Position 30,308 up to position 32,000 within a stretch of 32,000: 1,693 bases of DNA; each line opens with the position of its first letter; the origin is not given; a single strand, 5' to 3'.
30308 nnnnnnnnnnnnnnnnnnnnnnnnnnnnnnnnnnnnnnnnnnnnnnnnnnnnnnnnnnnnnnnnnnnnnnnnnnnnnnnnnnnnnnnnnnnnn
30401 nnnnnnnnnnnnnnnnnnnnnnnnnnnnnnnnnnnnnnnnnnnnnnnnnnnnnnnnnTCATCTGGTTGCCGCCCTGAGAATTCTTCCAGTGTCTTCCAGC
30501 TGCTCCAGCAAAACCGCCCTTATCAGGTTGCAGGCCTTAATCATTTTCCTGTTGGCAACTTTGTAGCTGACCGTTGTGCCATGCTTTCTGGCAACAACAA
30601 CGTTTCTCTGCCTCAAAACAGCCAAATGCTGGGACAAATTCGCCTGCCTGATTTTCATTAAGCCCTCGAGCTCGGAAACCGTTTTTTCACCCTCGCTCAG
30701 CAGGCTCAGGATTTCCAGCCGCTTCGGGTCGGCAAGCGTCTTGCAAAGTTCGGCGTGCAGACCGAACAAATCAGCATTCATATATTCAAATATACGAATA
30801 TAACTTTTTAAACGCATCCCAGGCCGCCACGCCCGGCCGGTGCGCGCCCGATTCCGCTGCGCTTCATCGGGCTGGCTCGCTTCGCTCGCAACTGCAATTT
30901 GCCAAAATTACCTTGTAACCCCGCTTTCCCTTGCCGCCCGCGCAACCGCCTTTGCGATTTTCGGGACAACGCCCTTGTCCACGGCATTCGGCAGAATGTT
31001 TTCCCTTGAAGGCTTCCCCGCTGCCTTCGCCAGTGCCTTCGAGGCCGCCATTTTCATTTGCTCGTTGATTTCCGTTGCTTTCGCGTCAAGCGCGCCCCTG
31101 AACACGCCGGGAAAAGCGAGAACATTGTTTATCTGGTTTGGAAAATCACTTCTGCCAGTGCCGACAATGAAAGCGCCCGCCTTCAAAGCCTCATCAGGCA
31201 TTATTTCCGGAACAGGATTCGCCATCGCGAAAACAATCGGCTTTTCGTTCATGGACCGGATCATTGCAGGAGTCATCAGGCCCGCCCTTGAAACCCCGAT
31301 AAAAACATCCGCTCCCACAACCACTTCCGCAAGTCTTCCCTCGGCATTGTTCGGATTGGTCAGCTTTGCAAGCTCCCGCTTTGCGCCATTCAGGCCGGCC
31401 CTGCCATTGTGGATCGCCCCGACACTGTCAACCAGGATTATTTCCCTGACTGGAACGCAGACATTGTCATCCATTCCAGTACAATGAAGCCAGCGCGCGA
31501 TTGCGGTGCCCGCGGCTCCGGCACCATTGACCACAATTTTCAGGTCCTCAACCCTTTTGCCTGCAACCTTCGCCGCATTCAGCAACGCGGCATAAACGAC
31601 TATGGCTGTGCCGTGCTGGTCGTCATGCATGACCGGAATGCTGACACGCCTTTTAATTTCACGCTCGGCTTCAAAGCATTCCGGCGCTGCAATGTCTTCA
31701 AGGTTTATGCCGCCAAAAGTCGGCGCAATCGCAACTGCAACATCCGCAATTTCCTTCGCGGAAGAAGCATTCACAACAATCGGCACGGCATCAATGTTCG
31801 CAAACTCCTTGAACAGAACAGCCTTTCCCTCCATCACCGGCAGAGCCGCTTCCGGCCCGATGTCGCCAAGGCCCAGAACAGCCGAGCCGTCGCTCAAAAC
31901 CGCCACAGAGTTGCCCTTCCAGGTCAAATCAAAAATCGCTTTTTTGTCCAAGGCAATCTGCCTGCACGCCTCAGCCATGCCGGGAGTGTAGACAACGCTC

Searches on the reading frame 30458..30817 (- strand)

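Call 51: search_protein_families(library=pfam, proteins=[window:30458-30817:-], max_evalue=0.01)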
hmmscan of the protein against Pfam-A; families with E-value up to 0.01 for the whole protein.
window:30458-30817:- (119 aa): 4 families
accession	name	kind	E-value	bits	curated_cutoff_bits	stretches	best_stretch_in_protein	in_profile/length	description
PF01022.26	HTH_5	-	1.1e-13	51.3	22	1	30-74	1-45/47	Bacterial regulatory protein, arsR family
PF12840.13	HTH_20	-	3.7e-09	36.9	27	1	28-74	1-48/51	Helix-turn-helix domain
PF12802.13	MarR_2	-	0.00084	19.9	27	1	34-79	8-55/61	MarR family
PF13601.12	HTH_34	-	0.0066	17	27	0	33-78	2-48/80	Winged helix DNA-binding domain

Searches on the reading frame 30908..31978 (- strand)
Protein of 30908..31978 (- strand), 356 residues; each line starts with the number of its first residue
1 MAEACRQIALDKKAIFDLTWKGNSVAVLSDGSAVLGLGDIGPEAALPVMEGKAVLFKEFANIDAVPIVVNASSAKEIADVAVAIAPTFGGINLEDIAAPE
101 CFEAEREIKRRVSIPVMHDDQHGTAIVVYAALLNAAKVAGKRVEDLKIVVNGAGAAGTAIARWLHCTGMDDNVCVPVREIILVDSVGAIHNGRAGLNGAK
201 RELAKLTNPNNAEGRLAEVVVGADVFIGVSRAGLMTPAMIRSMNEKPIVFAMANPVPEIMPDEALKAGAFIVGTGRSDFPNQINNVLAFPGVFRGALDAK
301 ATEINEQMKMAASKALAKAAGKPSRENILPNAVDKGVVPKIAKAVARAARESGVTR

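Call 51: search_protein_families(library=pfam, proteins=[window:30908-31978:-], max_evalue=0.01)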
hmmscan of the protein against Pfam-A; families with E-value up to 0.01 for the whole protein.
window:30908-31978:- (356 aa): 2 families
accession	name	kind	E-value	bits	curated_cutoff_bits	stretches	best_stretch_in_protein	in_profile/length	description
PF03949.21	Malic_M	-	2e-28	99.8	23.5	1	123-349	3-257/258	Malic enzyme, NAD binding domain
PF00390.24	malic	-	1.9e-19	70.6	23.1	1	21-107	65-180/182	Malic enzyme, N-terminal domain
